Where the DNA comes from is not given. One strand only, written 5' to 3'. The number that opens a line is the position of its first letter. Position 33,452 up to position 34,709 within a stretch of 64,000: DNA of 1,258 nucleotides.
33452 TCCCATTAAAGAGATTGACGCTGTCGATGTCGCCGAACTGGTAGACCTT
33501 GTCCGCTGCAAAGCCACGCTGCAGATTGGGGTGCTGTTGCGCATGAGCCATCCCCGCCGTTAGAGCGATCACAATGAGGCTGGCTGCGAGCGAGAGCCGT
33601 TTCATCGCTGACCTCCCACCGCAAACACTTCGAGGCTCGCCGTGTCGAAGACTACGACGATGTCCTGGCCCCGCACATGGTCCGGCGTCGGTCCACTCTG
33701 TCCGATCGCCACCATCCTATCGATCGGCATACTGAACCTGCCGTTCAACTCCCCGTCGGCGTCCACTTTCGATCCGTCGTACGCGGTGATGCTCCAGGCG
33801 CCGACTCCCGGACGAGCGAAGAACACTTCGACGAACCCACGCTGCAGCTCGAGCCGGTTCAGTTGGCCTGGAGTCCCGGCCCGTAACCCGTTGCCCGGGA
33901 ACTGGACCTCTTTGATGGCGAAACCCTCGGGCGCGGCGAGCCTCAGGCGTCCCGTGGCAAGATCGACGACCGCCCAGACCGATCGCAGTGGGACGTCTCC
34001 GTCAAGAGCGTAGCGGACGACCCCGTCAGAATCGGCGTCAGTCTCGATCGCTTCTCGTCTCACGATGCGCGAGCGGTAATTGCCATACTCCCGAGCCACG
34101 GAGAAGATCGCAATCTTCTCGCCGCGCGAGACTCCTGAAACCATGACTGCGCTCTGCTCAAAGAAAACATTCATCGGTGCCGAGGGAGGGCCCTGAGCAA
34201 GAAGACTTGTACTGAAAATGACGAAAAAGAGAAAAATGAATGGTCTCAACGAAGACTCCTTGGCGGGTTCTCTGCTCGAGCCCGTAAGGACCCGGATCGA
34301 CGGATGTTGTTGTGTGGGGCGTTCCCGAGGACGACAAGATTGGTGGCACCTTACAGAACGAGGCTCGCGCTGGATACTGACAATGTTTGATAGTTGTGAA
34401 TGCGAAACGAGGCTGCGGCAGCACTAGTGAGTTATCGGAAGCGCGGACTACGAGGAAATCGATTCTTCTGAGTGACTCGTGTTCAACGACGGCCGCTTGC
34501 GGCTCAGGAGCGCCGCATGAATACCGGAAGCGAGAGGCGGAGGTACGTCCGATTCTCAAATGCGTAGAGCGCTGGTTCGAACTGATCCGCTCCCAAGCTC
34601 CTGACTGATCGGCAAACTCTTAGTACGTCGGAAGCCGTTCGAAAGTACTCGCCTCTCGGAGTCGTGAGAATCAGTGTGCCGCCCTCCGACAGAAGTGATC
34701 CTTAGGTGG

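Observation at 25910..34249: Rhs/YD polymorphic-toxin operon: secreted protein, giant YD-NBR1x4-PA14 protein, Rhs protein with YoeB/RelE-like C-terminal toxin, and a small immunity gene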

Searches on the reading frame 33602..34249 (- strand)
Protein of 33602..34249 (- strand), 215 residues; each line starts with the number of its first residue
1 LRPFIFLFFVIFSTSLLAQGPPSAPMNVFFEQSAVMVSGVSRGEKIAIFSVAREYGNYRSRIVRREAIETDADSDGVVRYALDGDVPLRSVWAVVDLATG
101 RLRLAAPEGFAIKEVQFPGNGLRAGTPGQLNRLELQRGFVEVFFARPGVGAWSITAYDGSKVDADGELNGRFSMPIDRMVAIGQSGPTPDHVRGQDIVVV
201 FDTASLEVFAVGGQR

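Call 7: search_protein_families(library=pfam, proteins=[window:33602-34249:-], max_evalue=1)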
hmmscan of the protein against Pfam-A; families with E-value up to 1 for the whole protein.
window:33602-34249:- (215 aa): 0 families

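Call 8: search_protein_families(library=ncbifam, proteins=[window:33602-34249:-], max_evalue=1)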
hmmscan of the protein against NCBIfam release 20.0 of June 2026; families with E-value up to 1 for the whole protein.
window:33602-34249:- (215 aa): 0 families

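Call 19: search_protein_families(library=padloc, proteins=[window:33602-34249:-], max_evalue=0.1)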
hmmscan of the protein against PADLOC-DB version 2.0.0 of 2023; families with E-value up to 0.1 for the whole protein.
window:33602-34249:- (215 aa): 0 families

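Call 72: search_protein_families(library=phrogs, proteins=[window:33602-34249:-], max_evalue=1)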
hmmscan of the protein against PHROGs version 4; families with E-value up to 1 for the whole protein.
window:33602-34249:- (215 aa): 0 families

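Call 121: search_solved_structures(query=A6, max_evalue=1)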
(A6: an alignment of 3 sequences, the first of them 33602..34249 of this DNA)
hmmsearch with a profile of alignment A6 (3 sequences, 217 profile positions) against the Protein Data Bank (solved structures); distinct sequences matched with E-value up to 1: 0.

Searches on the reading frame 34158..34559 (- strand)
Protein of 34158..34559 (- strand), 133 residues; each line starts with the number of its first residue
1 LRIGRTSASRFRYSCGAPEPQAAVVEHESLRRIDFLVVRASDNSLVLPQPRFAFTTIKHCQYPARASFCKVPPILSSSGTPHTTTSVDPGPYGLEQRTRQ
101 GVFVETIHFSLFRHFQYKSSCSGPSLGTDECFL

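Call 14: search_protein_families(library=pfam, proteins=[window:34158-34559:-], max_evalue=0.01)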
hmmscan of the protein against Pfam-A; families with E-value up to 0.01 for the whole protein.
window:34158-34559:- (133 aa): 0 families
